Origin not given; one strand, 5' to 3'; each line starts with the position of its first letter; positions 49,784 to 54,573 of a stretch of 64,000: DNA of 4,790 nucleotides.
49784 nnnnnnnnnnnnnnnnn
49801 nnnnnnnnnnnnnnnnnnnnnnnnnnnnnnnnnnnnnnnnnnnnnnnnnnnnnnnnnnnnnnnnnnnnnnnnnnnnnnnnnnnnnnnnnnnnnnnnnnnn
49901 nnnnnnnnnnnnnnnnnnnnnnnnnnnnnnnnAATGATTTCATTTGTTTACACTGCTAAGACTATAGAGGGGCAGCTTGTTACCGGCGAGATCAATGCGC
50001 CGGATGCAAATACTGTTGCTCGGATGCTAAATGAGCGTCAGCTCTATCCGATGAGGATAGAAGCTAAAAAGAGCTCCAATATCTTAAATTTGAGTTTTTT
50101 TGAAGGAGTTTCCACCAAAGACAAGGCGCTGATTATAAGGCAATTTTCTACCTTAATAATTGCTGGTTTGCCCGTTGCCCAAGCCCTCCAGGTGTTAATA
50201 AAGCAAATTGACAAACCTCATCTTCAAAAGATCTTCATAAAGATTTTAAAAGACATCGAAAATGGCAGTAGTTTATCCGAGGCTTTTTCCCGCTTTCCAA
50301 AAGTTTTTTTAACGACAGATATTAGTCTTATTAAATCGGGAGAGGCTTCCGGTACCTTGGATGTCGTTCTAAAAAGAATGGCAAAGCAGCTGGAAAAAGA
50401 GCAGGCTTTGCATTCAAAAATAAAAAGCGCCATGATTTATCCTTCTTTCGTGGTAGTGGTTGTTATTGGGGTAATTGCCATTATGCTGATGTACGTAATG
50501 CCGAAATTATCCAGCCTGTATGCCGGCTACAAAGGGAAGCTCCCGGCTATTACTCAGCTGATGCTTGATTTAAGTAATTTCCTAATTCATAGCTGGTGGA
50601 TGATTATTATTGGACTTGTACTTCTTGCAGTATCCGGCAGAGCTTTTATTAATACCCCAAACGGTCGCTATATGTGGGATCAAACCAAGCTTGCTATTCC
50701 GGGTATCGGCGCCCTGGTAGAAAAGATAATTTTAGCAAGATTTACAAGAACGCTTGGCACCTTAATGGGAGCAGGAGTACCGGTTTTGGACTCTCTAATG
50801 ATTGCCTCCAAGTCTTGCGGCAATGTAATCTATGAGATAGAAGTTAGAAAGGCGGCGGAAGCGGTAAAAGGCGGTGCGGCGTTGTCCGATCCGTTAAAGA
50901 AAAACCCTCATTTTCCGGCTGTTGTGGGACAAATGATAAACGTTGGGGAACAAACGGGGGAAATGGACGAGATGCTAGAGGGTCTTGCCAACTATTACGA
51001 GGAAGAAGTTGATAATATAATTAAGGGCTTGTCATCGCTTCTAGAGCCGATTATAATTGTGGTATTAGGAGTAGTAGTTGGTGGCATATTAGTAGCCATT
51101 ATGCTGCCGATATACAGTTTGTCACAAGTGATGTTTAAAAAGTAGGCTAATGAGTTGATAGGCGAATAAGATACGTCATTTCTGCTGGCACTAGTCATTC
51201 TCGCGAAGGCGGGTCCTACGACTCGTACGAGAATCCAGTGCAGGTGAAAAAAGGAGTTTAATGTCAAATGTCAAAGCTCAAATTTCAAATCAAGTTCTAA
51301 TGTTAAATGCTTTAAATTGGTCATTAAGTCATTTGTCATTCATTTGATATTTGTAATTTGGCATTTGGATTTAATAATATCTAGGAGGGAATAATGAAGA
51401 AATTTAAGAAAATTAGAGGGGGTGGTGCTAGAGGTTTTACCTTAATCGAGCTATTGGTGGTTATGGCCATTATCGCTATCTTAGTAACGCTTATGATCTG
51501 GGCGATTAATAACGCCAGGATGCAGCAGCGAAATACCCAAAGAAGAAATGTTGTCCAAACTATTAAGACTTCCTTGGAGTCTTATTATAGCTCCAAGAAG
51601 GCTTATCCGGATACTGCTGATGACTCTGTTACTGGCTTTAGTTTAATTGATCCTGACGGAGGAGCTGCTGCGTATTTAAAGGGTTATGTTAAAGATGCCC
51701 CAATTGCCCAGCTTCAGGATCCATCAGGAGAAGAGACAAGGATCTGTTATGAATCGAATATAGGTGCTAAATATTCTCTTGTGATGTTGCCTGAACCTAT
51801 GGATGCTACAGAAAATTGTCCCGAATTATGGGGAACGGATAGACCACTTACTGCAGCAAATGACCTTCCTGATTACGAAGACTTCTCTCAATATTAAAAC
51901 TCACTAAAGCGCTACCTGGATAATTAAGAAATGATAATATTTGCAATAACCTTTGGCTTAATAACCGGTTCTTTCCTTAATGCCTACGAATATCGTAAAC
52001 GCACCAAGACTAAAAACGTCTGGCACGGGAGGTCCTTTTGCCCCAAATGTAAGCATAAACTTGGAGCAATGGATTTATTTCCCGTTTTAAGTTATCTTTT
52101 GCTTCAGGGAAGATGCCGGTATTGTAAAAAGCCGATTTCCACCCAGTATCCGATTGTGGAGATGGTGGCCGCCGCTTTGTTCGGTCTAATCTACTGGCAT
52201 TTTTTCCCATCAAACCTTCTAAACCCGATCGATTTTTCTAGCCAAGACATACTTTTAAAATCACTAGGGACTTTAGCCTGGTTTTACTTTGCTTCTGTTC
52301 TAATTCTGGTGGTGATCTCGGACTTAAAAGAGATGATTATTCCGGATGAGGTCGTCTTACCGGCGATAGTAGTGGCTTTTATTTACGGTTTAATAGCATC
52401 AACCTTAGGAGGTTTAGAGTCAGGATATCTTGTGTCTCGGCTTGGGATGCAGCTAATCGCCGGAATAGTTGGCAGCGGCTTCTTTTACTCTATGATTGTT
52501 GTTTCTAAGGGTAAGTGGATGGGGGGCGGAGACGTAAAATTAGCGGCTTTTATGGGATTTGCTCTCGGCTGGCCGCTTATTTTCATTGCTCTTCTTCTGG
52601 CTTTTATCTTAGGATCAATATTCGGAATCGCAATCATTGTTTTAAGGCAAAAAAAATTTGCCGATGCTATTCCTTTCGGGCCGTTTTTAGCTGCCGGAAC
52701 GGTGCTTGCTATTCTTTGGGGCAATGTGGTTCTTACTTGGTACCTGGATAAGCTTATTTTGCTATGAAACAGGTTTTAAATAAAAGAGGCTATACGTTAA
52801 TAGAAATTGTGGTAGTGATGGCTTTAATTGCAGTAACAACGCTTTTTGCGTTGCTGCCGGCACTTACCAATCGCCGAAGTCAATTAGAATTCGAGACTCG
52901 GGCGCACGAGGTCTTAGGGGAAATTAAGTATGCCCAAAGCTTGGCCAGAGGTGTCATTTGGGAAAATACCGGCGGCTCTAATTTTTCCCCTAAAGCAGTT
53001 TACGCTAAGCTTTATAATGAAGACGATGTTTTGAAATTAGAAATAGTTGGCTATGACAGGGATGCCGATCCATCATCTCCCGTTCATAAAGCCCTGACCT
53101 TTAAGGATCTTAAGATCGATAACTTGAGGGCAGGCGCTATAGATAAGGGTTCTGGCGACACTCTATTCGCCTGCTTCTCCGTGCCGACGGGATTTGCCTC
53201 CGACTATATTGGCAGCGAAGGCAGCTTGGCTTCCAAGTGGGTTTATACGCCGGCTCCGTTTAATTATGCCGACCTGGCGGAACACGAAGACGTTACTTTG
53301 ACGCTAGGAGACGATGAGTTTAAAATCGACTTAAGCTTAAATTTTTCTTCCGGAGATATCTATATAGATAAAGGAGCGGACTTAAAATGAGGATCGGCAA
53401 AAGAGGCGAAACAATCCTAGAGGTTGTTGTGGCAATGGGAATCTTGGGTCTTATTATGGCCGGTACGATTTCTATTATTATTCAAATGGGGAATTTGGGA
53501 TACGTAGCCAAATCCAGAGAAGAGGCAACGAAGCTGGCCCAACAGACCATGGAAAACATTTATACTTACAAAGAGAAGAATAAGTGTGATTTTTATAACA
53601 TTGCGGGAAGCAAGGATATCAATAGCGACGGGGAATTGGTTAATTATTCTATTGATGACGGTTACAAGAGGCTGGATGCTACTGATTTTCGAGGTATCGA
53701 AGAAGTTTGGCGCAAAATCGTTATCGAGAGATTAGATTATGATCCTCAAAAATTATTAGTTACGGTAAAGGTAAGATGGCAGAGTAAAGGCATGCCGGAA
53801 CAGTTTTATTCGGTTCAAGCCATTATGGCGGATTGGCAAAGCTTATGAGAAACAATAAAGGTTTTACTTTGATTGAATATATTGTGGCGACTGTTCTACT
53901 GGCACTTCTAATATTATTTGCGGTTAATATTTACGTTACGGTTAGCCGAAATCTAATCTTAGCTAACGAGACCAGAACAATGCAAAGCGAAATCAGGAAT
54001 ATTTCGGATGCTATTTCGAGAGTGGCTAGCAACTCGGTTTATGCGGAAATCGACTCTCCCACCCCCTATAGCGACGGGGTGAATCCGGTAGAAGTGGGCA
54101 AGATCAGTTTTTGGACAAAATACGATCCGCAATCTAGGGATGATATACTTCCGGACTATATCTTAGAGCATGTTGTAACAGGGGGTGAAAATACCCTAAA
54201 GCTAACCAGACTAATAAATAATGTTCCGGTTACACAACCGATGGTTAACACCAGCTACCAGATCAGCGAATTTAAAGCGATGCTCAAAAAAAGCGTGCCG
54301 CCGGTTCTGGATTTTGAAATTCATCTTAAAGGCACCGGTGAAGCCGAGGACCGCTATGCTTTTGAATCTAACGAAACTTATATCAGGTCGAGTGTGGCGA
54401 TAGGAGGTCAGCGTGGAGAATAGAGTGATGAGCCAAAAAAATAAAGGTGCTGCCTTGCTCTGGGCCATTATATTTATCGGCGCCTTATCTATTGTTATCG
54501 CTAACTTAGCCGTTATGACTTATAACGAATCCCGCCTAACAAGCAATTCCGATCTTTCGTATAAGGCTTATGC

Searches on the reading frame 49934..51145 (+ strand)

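Call 6: search_protein_families(library=pfam, proteins=[window:49934-51145:+], max_evalue=0.001)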
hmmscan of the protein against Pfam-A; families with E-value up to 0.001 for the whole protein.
window:49934-51145:+ (403 aa): 1 family
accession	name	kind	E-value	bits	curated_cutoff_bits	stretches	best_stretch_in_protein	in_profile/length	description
PF00482.28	T2SSF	-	3.3e-63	211.7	25.2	2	68-190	2-125/125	Type II secretion system (T2SS), protein F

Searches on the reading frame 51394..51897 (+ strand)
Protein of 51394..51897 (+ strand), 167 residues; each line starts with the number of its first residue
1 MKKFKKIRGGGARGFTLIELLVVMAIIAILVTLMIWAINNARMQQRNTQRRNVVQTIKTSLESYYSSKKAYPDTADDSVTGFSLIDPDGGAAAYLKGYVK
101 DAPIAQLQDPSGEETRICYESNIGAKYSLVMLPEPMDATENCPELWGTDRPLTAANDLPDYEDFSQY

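Call 6: search_protein_families(library=pfam, proteins=[window:51394-51897:+], max_evalue=0.001)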
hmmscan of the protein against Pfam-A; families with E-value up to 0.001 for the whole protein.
window:51394-51897:+ (167 aa): 1 family
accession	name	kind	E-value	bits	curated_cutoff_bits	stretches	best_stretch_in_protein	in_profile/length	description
PF07963.17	N_methyl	-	2.8e-07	30.2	21.2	1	13-34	5-26/27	Prokaryotic N-terminal methylation motif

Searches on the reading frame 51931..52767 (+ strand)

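Call 58: search_protein_families(library=pfam, proteins=[window:51931-52767:+], max_evalue=0.01)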
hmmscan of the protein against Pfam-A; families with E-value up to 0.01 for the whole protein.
window:51931-52767:+ (278 aa): 2 families
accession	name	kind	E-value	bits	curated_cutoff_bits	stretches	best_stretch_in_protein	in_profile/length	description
PF06750.18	A24_N_bact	-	1.2e-29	102.6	23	1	8-91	2-84/84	Bacterial Peptidase A24 N-terminal domain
PF01478.23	Peptidase_A24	-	1.2e-16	61.5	26.5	1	119-233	2-104/104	Type IV leader peptidase family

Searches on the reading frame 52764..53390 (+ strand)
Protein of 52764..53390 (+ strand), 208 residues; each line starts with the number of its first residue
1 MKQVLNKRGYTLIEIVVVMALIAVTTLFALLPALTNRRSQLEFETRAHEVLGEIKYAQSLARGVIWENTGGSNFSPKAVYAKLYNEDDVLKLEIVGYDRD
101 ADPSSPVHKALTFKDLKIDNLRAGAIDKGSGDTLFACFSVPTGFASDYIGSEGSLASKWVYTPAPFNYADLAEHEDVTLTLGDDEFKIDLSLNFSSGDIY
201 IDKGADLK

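Call 58: search_protein_families(library=pfam, proteins=[window:52764-53390:+], max_evalue=0.01)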
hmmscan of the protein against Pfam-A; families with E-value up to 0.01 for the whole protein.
window:52764-53390:+ (208 aa): 1 family
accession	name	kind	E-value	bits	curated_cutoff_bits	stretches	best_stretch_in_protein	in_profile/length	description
PF07963.17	N_methyl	-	3.8e-06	26.7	21.2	1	6-29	3-26/27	Prokaryotic N-terminal methylation motif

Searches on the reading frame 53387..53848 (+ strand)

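Call 58: search_protein_families(library=pfam, proteins=[window:53387-53848:+], max_evalue=0.01)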
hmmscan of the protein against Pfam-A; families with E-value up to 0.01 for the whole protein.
window:53387-53848:+ (153 aa): 1 family
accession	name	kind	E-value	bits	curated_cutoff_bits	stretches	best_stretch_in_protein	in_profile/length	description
PF07963.17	N_methyl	-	0.00046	20.1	21.2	1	5-27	4-26/27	Prokaryotic N-terminal methylation motif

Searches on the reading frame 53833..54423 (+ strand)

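Call 58: search_protein_families(library=pfam, proteins=[window:53833-54423:+], max_evalue=0.01)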
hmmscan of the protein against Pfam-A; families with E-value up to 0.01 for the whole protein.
window:53833-54423:+ (196 aa): 2 families
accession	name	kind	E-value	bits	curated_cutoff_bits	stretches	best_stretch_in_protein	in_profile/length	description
PF07963.17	N_methyl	-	1.2e-06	28.3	21.2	1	5-30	1-26/27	Prokaryotic N-terminal methylation motif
PF13755.11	Sensor_TM1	-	0.0027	17.9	26.6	1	16-68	15-67/68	Sensor N-terminal transmembrane domain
